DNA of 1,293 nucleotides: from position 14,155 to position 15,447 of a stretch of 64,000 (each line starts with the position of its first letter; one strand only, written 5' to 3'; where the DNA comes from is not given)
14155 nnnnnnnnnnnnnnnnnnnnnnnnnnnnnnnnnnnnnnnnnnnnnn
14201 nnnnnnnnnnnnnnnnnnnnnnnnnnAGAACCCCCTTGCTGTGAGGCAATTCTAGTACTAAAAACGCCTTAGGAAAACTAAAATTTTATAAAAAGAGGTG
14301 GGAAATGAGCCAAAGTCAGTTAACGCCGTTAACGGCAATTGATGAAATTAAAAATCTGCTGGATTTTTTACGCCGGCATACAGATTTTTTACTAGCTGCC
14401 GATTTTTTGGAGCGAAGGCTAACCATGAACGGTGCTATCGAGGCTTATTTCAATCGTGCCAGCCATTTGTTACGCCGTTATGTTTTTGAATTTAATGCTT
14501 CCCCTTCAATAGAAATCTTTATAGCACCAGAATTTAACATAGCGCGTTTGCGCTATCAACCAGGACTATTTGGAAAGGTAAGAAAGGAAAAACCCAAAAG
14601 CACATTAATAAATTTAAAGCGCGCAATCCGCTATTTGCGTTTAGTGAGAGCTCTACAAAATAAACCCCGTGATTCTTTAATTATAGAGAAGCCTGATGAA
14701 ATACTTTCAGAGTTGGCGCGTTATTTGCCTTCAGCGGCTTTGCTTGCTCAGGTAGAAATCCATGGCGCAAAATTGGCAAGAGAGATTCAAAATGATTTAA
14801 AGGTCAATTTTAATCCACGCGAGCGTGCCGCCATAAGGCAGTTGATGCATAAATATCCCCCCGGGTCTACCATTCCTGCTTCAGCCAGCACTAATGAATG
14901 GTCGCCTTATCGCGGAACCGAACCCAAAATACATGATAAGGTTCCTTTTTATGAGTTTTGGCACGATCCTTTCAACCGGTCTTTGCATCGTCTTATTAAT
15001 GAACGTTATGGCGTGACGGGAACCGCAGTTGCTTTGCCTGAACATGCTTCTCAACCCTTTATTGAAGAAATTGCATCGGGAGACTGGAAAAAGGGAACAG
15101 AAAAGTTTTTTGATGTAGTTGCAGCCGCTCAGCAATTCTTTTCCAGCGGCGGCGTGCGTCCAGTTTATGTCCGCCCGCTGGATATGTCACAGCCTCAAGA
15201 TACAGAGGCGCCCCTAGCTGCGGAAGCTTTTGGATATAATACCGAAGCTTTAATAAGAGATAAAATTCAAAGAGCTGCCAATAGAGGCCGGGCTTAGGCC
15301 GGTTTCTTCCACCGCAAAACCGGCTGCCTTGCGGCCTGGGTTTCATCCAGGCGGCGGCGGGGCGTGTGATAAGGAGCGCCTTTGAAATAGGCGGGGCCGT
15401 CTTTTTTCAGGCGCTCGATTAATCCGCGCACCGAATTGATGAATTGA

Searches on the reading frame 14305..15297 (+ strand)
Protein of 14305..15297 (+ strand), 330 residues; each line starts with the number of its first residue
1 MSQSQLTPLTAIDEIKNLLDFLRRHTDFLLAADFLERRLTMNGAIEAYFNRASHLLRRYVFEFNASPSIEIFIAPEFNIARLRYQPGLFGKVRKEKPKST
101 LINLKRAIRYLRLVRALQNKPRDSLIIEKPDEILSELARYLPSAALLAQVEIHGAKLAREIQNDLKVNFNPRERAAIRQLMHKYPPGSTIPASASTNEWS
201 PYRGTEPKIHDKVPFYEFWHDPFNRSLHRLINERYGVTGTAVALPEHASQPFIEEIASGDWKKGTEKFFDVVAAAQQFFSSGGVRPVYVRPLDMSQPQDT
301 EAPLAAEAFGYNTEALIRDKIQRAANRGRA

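Call 3: search_protein_families(library=pfam, proteins=[window:14305-15297:+], max_evalue=1)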
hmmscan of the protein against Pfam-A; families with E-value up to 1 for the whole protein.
window:14305-15297:+ (330 aa): 0 families

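Call 4: search_protein_families(library=ncbifam, proteins=[window:14305-15297:+], max_evalue=1)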
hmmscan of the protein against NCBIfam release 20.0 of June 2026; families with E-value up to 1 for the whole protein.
window:14305-15297:+ (330 aa): 0 families

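Call 7: find_homologous_proteins(query=window:14305-15297:+, max_evalue=0.001)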
Query window:14305-15297:+ (330 aa): 1 proteins with E <= 0.001 among 6640 candidates.
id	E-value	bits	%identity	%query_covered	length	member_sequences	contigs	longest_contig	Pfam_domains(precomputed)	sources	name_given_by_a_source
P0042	5.2e-165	566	100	77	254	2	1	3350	-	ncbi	ncbi:MAG: hypothetical protein AB7U41_06690, partial [Dongiaceae bacterium]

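Call 36: predict_structure(protein=window:14305-15297:+)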
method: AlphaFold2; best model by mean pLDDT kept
length: 330 residues; sequences in the alignment: 1
mean_pLDDT: 36.0   pTM: 0.22
mean pLDDT of the five models: 36.0, 33.3, 32.5, 32.3, 31.7
residues with pLDDT >= 90: 0; 70-90: 0; 50-70: 17; < 50: 313
segments of 3 or more residues with pLDDT < 50: 1-181, 183-251, 274-330
pLDDT, mean of each block of 10 residues (from residue 1): 30 37 38 38 33 33 26 27 26 31 37 39 33 35 35 42 38 40 44 31 29 30 39 39 41 49 54 44 29 31 34 41 36
secondary structure, 60 per line:
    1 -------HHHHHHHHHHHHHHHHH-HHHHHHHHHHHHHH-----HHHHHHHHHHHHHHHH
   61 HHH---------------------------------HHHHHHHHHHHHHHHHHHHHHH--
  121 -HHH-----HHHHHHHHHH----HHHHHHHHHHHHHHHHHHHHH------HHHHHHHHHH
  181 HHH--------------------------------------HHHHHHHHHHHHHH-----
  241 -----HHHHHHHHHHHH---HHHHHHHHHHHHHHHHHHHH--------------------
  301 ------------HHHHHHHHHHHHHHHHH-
elements in order: H8-24 H26-39 H45-63 H97-118 H130-139 H144-164 H171-183 H222-235 H246-257 H261-280 H313-329

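Call 52: search_protein_families(library=phrogs, proteins=[window:14305-15297:+], max_evalue=0.1)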
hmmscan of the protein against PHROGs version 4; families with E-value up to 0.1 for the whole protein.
window:14305-15297:+ (330 aa): 0 families

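Call 53: search_protein_families(library=padloc, proteins=[window:14305-15297:+], max_evalue=0.1)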
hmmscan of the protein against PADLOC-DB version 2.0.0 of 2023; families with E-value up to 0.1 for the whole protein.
window:14305-15297:+ (330 aa): 0 families

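Call 56: search_dna_similar(query=window:14305-15297:+, collection=plasmids, mode=protein, max_evalue=0.01)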
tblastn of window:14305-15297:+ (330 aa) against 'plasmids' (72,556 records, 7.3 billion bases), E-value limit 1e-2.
No match.

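Call 57: search_dna_similar(query=window:14305-15297:+, collection=phages, mode=protein, max_evalue=0.01)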
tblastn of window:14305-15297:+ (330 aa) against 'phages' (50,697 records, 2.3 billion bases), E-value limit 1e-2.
No match.

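Call 63: find_homologous_proteins(query=window:14305-15297:+, max_evalue=10)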
Query window:14305-15297:+ (330 aa): 1 proteins with E <= 10 among 6640 candidates.
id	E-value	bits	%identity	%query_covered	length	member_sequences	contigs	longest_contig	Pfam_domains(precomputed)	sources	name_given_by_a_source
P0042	5.2e-165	566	100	77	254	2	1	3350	-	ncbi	ncbi:MAG: hypothetical protein AB7U41_06690, partial [Dongiaceae bacterium]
